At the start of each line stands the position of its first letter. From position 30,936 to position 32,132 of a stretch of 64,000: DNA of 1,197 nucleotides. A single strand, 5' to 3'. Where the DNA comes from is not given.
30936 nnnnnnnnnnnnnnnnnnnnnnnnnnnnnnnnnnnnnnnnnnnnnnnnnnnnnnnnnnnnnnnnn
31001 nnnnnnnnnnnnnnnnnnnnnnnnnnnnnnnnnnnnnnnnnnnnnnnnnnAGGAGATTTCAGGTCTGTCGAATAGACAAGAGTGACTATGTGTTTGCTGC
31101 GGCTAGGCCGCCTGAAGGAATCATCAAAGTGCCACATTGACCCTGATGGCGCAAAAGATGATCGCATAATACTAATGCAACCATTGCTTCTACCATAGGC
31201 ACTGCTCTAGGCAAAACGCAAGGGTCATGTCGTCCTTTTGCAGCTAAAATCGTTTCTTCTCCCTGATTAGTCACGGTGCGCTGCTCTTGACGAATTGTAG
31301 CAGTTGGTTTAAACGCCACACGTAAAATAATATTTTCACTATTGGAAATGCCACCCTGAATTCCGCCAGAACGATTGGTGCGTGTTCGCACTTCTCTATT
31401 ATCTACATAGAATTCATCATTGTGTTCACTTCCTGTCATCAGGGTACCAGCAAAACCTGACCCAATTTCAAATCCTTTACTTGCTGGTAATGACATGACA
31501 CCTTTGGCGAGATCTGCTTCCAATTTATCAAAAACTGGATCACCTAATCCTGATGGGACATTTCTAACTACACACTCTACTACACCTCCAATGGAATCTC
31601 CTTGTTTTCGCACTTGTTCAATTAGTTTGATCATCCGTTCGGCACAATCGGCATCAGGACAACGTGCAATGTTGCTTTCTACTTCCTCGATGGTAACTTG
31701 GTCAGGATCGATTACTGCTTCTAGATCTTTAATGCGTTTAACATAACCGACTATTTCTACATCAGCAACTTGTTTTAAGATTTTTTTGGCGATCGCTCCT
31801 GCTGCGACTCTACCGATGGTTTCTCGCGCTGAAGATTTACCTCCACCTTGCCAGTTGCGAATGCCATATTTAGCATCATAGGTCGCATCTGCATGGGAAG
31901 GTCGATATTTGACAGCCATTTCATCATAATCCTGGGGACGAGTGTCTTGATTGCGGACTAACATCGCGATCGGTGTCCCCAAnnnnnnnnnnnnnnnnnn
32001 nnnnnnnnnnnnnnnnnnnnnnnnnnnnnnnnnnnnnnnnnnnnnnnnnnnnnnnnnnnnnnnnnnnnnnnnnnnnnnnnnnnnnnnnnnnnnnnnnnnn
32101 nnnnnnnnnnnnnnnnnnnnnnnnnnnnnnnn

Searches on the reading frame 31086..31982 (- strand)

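Call 59: search_protein_families(library=pfam, proteins=[window:31086-31982:-], max_evalue=0.00001)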
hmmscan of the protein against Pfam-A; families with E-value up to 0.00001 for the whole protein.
window:31086-31982:- (298 aa): 1 family
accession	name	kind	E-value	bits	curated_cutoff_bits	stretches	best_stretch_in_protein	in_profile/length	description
PF01264.26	Chorismate_synt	-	4.8e-109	364.5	27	1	1-277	67-327/327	Chorismate synthase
